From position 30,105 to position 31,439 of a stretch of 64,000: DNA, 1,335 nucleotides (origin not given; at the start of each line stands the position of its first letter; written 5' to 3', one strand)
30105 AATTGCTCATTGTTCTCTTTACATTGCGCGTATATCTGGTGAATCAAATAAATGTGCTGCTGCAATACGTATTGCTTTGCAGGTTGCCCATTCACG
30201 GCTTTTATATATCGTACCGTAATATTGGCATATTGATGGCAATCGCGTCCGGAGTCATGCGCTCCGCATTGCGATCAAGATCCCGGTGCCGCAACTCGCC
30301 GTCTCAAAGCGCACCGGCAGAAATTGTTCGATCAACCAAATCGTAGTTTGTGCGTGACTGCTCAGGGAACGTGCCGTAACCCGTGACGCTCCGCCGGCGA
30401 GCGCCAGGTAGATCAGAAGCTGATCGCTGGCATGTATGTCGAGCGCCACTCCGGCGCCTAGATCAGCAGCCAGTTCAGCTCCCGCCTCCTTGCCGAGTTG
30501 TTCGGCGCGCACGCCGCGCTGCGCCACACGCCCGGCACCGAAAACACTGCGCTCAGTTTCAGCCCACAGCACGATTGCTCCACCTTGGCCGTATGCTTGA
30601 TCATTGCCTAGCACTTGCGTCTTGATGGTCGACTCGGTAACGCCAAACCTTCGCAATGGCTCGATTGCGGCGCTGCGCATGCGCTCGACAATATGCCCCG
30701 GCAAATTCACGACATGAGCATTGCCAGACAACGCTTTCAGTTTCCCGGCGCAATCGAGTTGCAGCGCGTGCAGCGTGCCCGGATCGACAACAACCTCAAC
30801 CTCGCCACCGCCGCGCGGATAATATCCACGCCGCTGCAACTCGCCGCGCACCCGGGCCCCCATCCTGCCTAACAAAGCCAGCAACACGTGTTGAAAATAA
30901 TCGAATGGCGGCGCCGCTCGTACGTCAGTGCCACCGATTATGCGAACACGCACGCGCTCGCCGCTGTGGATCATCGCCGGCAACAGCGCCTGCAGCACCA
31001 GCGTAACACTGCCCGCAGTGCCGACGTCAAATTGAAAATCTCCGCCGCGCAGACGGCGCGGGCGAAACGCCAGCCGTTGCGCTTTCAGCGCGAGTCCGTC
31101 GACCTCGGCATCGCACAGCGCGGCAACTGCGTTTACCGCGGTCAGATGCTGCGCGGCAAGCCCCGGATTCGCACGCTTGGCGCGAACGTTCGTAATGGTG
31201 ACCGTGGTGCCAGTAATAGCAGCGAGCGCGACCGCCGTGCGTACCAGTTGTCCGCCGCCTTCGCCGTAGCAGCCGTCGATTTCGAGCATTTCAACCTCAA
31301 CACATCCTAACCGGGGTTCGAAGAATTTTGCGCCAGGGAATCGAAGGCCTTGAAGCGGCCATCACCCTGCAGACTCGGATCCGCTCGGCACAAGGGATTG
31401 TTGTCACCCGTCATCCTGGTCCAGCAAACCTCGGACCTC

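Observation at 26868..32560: Non-canonical Rtc locus: RtcA in line with a Lon-like AAA+ protease and a tandem USP, divergent from an RNase Z/PhnP-like MBL hydrolase, with no RtcB or RtcR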

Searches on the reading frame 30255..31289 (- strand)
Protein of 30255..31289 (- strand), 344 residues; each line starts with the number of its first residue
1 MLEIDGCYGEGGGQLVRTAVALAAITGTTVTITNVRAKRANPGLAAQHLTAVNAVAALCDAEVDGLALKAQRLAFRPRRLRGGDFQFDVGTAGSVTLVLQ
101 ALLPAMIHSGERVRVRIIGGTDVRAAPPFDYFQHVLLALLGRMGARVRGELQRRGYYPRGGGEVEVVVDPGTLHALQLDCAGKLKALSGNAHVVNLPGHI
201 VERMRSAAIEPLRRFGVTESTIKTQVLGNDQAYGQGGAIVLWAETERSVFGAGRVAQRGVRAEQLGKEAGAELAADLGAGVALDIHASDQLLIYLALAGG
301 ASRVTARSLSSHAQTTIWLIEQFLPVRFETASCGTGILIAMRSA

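Call 3: search_protein_families(library=pfam, proteins=[window:30255-31289:-], max_evalue=0.01)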
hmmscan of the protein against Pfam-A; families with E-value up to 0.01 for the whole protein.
window:30255-31289:- (344 aa): 2 families
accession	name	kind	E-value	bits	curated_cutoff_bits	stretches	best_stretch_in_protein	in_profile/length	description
PF01137.26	RTC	-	2.4e-79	266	27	1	8-329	1-220/221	RNA 3'-terminal phosphate cyclase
PF05189.18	RTC_insert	-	2.5e-19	70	23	1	182-276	4-100/102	RNA 3'-terminal phosphate cyclase (RTC), insert domain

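Call 4: search_protein_families(library=padloc, proteins=[window:30255-31289:-], max_evalue=0.01)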
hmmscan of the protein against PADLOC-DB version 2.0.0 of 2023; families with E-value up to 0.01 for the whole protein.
window:30255-31289:- (344 aa): 0 families

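Call 5: search_protein_families(library=ncbifam, proteins=[window:30255-31289:-], max_evalue=0.001)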
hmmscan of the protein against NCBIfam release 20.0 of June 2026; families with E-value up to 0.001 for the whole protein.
window:30255-31289:- (344 aa): 4 families
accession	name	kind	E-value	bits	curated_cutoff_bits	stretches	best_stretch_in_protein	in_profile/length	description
TIGR03399.1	RNA_3prim_cycl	equivalog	5.6e-120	400.4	250.05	1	2-329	1-326/326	RNA 3'-terminal phosphate cyclase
NF003246.0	PRK04204.1-2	equivalog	5.1e-102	341.6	352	1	1-332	3-328/342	RNA 3'-terminal phosphate cyclase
NF003247.0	PRK04204.1-3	equivalog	5.8e-66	223.1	333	1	1-330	4-326/338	RNA 3'-terminal phosphate cyclase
TIGR03400.1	18S_RNA_Rcl1p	equivalog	1.6e-29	102.9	227.95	1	13-329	6-330/360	18S rRNA biogenesis protein RCL1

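Call 50: search_solved_structures(query=window:30255-31289:-, max_evalue=0.00001, show_alignments=1)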
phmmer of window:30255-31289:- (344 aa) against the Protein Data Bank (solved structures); distinct sequences matched with E-value up to 0.00001: 8.
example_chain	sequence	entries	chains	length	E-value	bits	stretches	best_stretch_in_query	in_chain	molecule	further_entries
4o89_A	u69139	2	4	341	1.9e-76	260.7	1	1-329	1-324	RNA 3'-terminal phosphate cyclase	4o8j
1qmh_A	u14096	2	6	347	3.1e-63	217.3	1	1-330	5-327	RNA 3'-TERMINAL PHOSPHATE CYCLASE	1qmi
3kgd_A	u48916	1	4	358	3.8e-63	217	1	1-330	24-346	RNA 3'-terminal phosphate cyclase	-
3tut_A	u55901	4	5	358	7.5e-63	216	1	1-330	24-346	RNA 3'-terminal phosphate cyclase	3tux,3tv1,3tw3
7mq8_SH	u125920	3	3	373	9.4e-15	58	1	12-335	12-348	RNA 3'-terminal phosphate cyclase-like protein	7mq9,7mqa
3pqv_A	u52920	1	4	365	4.3e-10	42.7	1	12-279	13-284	Rcl1 protein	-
7suk_SH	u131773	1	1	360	5.8e-10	42.2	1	12-297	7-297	RNA 3'-terminal phosphate cyclase-like protein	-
4clq_A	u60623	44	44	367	6e-10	42.2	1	12-297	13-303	RNA 3'-TERMINAL PHOSPHATE CYCLASE-LIKE PROTEIN | Rcl1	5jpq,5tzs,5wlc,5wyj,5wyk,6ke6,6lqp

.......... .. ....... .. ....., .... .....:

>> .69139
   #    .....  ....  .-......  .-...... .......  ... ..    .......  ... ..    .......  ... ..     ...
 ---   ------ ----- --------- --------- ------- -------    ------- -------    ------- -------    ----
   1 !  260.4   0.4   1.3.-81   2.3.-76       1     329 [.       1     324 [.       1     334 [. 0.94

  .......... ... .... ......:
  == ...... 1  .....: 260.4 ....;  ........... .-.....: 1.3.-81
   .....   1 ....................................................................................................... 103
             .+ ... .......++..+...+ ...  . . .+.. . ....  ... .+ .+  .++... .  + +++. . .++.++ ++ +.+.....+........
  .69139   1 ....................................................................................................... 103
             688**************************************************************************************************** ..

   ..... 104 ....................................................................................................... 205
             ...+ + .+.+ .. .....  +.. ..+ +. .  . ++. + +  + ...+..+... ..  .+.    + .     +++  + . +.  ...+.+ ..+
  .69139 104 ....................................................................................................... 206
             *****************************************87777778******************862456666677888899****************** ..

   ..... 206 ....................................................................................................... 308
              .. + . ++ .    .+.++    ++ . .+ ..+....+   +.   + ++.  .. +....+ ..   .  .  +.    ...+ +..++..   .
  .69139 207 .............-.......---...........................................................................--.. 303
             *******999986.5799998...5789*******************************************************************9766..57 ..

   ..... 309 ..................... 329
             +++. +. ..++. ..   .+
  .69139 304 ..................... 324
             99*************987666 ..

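Call 53: find_homologous_proteins(query=window:30255-31289:-, max_evalue=1e-20)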
Query window:30255-31289:- (344 aa): 2815 proteins with E <= 1e-20 among 8000 candidates; the best 120 are listed.
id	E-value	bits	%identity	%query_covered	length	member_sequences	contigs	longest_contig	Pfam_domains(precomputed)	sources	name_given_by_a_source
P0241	1.7e-198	677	92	100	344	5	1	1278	PF01137.27,PF05189.19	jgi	-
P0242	2.7e-194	663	91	100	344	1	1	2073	PF01137.27,PF05189.19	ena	-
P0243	7.4e-193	658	90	100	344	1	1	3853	PF01137.27,PF05189.19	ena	-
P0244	8.1e-178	609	82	100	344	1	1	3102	PF01137.27,PF05189.19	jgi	jgi:RNA 3'-phosphate cyclase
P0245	6.6e-177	606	81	100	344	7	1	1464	PF01137.27,PF05189.19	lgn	-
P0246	4.2e-175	600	80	99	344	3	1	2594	PF01137.27,PF05189.19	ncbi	-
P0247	5.8e-175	599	81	100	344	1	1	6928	PF01137.27,PF05189.19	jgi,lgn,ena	-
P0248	4.8e-174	596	81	100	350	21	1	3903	PF01137.27,PF05189.19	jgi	-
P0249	9.5e-174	595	81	99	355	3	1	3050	PF01137.27,PF05189.19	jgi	-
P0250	1.1e-173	595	80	100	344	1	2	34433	PF01137.27,PF05189.19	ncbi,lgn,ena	-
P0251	8.0e-173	592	81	100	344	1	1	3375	PF01137.27,PF05189.19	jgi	jgi:RNA 3'-terminal phosphate cyclase (ATP)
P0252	7.8e-172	589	80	100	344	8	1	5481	PF01137.27,PF05189.19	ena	-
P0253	2.4e-169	581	79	100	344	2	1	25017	PF01137.27,PF05189.19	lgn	-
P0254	5.0e-168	577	79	100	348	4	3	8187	PF01137.27,PF05189.19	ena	-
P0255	3.8e-167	574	79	99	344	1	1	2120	PF01137.27,PF05189.19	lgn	-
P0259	3.9e-159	547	77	99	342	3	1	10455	PF01137.27,PF05189.19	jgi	jgi:RNA 3'-terminal phosphate cyclase (ATP)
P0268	3.6e-124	432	63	99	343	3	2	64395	PF01137.27,PF05189.19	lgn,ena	-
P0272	1.8e-122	427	63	99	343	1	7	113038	PF01137.27,PF05189.19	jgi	jgi:RNA 3'-phosphate cyclase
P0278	9.7e-122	424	60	99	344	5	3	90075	PF01137.27,PF05189.19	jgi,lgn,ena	jgi:RNA 3'-phosphate cyclase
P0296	2.7e-120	420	59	100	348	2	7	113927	PF01137.27,PF05189.19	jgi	jgi:RNA 3'-terminal phosphate cyclase (ATP)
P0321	4.9e-119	416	64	96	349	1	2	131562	PF01137.27,PF05189.19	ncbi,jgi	-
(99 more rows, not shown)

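Call 54: find_encoding_contigs(protein=P0250, flank=8000, max_places=2)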
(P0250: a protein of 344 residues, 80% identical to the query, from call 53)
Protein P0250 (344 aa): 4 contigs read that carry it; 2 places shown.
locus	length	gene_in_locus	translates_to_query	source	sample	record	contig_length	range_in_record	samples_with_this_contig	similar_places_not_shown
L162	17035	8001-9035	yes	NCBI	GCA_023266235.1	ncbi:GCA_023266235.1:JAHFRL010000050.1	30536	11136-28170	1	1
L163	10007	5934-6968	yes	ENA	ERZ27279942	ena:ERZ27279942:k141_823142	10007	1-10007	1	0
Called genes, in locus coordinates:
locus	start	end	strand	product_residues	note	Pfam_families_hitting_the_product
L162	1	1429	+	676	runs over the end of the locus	PF01074:Glyco_hydro_38N (weak), PF03065:Glyco_hydro_57, PF09094:AmyA-A_glucT_m, PF09095:AmyA-gluTrfs_C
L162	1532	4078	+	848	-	PF11897:DUF3417, PF00343:Phosphorylase, PF28476:GlgP_C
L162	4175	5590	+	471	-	PF08323:Glyco_transf_5, PF13439:Glyco_transf_4 (faint), PF20706:GT4-conflict (weak), PF00534:Glycos_transf_1, PF13692:Glyco_trans_1_4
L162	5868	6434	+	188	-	PF02482:Ribosomal_S30AE, PF00313:CSD (weak)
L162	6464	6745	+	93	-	-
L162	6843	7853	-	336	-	PF12706:Lactamase_B_2 (weak)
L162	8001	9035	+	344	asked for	PF01137:RTC, PF05189:RTC_insert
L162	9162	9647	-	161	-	PF04008:Adenosine_kin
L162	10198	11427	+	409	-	PF02515:CoA_transf_3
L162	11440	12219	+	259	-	PF00378:ECH_1, PF16113:ECH_2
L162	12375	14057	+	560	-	PF00501:AMP-binding, PF13193:AMP-binding_C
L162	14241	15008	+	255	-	PF00378:ECH_1, PF16113:ECH_2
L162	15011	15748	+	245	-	PF00106:adh_short, PF01370:Epimerase, PF05368:NmrA (faint), PF08659:KR, PF13561:adh_short_C2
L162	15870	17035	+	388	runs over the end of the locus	PF02771:Acyl-CoA_dh_N, PF02770:Acyl-CoA_dh_M, PF00441:Acyl-CoA_dh_1, PF08028:Acyl-CoA_dh_2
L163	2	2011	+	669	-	?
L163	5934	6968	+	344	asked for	PF01137:RTC, PF05189:RTC_insert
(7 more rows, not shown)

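Call 55: find_encoding_contigs(protein=P0253, flank=8000, max_places=2)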
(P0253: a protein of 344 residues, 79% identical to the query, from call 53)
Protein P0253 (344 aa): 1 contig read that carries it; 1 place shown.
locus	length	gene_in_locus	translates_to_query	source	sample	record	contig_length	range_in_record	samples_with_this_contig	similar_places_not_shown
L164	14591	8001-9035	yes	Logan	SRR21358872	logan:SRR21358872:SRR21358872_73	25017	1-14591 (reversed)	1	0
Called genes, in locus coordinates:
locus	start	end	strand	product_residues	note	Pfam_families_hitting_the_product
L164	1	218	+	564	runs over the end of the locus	PF03065:Glyco_hydro_57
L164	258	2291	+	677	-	PF01074:Glyco_hydro_38N (weak), PF03065:Glyco_hydro_57, PF09094:AmyA-A_glucT_m, PF09095:AmyA-gluTrfs_C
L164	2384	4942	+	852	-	PF11897:DUF3417, PF00343:Phosphorylase, PF28476:GlgP_C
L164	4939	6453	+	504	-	PF08323:Glyco_transf_5, PF13439:Glyco_transf_4 (faint), PF13579:Glyco_trans_4_4 (weak), PF00534:Glycos_transf_1, PF13692:Glyco_trans_1_4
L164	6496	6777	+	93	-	-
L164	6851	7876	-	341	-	PF12706:Lactamase_B_2 (weak)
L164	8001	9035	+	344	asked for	PF01137:RTC, PF05189:RTC_insert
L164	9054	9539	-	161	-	PF04008:Adenosine_kin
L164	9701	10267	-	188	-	PF01949:Endo_dU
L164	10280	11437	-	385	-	PF01663:Phosphodiest, PF08665:PglZ (faint)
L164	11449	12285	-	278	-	PF09296:NUDIX-like, PF09297:Zn_ribbon_NUD, PF00293:NUDIX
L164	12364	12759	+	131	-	PF11969:DcpS_C, PF01230:HIT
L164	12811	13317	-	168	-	PF00254:FKBP_C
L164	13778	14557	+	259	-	PF00378:ECH_1, PF16113:ECH_2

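Call 56: find_encoding_contigs(protein=P0259, flank=8000, max_places=2)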
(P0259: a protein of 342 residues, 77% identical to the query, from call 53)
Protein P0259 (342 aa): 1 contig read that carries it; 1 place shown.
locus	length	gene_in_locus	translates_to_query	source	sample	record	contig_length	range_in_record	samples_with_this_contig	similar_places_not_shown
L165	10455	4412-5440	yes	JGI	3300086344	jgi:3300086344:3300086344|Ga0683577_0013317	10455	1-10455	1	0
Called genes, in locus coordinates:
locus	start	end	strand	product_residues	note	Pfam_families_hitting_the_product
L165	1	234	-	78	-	?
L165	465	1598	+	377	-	PF01168:Ala_racemase_N, PF14031:D-ser_dehydrat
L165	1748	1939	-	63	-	-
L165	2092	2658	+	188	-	PF02482:Ribosomal_S30AE, PF00313:CSD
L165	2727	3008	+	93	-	-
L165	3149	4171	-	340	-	PF12706:Lactamase_B_2 (weak)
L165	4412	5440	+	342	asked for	PF01137:RTC, PF05189:RTC_insert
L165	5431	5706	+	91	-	PF04457:MJ1316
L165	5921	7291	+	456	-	PF04389:Peptidase_M28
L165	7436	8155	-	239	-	-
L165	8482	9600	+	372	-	PF00756:Esterase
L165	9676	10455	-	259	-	?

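Call 57: find_encoding_contigs(protein=P0247, flank=8000, max_places=2)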
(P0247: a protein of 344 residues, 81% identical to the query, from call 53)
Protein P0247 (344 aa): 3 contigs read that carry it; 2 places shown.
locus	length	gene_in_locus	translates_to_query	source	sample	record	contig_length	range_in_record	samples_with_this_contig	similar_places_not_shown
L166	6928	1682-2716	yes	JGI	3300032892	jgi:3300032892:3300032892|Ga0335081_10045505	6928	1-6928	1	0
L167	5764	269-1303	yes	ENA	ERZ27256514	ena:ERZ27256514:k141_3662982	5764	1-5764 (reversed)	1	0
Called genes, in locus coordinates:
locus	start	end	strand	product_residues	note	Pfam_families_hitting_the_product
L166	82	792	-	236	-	PF01904:DUF72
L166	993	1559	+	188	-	PF01949:Endo_dU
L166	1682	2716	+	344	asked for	PF01137:RTC, PF05189:RTC_insert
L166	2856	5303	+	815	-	PF20437:LonC_helical, PF13654:AAA_32, PF20436:LonB_AAA-LID, PF05362:Lon_C (weak)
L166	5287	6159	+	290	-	PF00582:Usp (faint)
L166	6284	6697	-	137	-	-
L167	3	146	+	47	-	?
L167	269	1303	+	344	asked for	PF01137:RTC, PF05189:RTC_insert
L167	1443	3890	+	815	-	PF20437:LonC_helical, PF13654:AAA_32, PF20436:LonB_AAA-LID, PF05362:Lon_C (weak)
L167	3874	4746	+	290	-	PF00582:Usp (faint)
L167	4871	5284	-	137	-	-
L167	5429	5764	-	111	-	?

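Call 58: find_encoding_contigs(protein=P0268, flank=6000, max_places=1)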
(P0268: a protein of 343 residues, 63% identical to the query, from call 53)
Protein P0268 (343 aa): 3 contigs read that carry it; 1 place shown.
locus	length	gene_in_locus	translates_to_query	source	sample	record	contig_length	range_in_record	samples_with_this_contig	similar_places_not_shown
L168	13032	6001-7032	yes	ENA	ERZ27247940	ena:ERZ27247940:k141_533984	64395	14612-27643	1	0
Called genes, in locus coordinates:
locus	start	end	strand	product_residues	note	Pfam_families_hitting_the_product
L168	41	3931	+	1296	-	PF01339:CheB_methylest, PF03705:CheR_N, PF01739:CheR, PF13596:PAS_10, PF00989:PAS, PF08447:PAS_3, PF08448:PAS_4, PF00512:HisKA, +2 more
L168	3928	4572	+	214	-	PF00072:Response_reg, PF21714:KaiA_N (weak), PF08281:Sigma70_r4_2, PF00196:GerE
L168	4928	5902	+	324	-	PF00989:PAS, PF13188:PAS_8 (faint), PF08448:PAS_4, PF13426:PAS_9, PF08447:PAS_3, PF00990:GGDEF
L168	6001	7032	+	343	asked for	PF01137:RTC, PF05189:RTC_insert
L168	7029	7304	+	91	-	PF04457:MJ1316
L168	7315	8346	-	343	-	PF12706:Lactamase_B_2 (weak)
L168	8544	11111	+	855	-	PF11897:DUF3417, PF00343:Phosphorylase, PF28476:GlgP_C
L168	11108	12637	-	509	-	PF08323:Glyco_transf_5, PF13439:Glyco_transf_4 (faint), PF13579:Glyco_trans_4_4 (weak), PF20706:GT4-conflict (weak), PF00534:Glycos_transf_1, PF13692:Glyco_trans_1_4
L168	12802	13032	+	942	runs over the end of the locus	PF00550:PP-binding, PF00501:AMP-binding, PF01553:Acyltransferase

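Call 59: find_encoding_contigs(protein=P0272, flank=6000, max_places=1)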
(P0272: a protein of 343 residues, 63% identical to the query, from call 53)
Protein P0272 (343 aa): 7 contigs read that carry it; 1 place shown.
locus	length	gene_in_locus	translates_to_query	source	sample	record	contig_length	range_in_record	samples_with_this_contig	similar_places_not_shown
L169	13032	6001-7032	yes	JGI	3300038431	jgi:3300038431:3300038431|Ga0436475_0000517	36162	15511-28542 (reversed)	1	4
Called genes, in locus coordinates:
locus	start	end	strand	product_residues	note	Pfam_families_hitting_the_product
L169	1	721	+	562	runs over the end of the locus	PF00501:AMP-binding, PF13193:AMP-binding_C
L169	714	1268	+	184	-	PF13302:Acetyltransf_3, PF00583:Acetyltransf_1, PF13508:Acetyltransf_7 (weak)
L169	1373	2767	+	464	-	PF00089:Trypsin, PF13365:Trypsin_2, PF00595:PDZ, PF13180:PDZ_2, PF17820:PDZ_6, PF00595:PDZ (weak), PF13180:PDZ_2 (weak), PF17820:PDZ_6, +1 more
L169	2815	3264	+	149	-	PF00571:CBS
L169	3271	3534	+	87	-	-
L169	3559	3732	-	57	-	-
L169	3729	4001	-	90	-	-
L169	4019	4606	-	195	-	PF02482:Ribosomal_S30AE, PF00313:CSD (weak)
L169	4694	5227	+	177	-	-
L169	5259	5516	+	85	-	-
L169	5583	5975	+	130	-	PF01258:zf-dskA_traR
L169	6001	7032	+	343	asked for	PF01137:RTC, PF05189:RTC_insert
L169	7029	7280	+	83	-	PF04457:MJ1316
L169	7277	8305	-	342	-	PF12706:Lactamase_B_2 (weak)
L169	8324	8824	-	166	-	-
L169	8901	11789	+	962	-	PF00550:PP-binding, PF00501:AMP-binding, PF01553:Acyltransferase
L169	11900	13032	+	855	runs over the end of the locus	PF11897:DUF3417, PF00343:Phosphorylase, PF28476:GlgP_C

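Call 60: find_encoding_contigs(protein=P0278, flank=6000, max_places=1)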
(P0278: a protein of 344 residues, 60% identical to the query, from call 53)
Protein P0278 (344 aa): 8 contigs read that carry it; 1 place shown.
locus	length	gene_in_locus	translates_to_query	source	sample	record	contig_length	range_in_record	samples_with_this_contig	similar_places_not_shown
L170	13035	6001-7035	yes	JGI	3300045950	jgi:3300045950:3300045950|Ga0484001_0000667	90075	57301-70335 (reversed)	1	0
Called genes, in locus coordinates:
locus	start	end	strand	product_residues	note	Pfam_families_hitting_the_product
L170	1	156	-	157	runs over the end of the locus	PF02542:YgbB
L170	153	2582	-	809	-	PF20437:LonC_helical, PF13654:AAA_32, PF20436:LonB_AAA-LID, PF05362:Lon_C (weak)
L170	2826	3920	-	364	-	PF00226:DnaJ, PF01556:DnaJ_C, PF00684:DnaJ_CXXCXGXG, PF27659:CHP02642 (faint)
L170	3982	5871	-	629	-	PF00012:HSP70, PF06723:MreB_Mbl, PF00012:HSP70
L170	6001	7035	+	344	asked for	PF01137:RTC, PF05189:RTC_insert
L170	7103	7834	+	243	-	PF04972:BON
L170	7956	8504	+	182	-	PF09411:PagL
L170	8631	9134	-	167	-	PF04981:NMD3 (faint)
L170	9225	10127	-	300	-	PF16654:DAPDH_C (faint)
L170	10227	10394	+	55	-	-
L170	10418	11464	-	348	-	PF00817:IMS, PF11798:IMS_HHH (weak), PF21999:IMS_HHH_1, PF11799:IMS_C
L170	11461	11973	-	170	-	PF01965:DJ-1_PfpI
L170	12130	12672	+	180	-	-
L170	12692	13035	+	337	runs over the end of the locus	PF09587:PGA_cap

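Call 61: find_encoding_contigs(protein=P0296, flank=6000, max_places=1)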
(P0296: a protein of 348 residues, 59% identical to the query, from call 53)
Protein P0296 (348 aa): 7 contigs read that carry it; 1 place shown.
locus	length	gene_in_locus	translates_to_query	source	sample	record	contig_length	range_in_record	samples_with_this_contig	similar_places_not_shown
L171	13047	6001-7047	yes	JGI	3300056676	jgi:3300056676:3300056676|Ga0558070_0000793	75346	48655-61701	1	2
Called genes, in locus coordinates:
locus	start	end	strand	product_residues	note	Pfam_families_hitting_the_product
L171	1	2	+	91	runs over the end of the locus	-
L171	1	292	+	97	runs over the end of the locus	-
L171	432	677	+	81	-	PF01695:IstB_IS21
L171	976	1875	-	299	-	PF00085:Thioredoxin, PF13098:Thioredoxin_2, PF14559:TPR_19 (weak), PF13432:TPR_16 (faint), PF14561:TPR_20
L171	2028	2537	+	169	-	PF00731:AIRC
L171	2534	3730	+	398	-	PF22660:RS_preATP-grasp-like, PF02222:ATP-grasp, PF17769:PurK_C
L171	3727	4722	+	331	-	PF01300:Sua5_yciO_yrdC, PF03481:Sua5_C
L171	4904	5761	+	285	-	PF16654:DAPDH_C (faint)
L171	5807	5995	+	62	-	-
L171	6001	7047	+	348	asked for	PF01137:RTC, PF05189:RTC_insert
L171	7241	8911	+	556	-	PF13191:AAA_16, PF13401:AAA_22, PF01471:PG_binding_1 (weak)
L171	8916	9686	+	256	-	PF16537:T2SSB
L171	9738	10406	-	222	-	PF13505:OMP_b-brl, PF03922:OmpW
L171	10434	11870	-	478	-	PF00657:Lipase_GDSL (weak)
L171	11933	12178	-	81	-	PF03831:YjdM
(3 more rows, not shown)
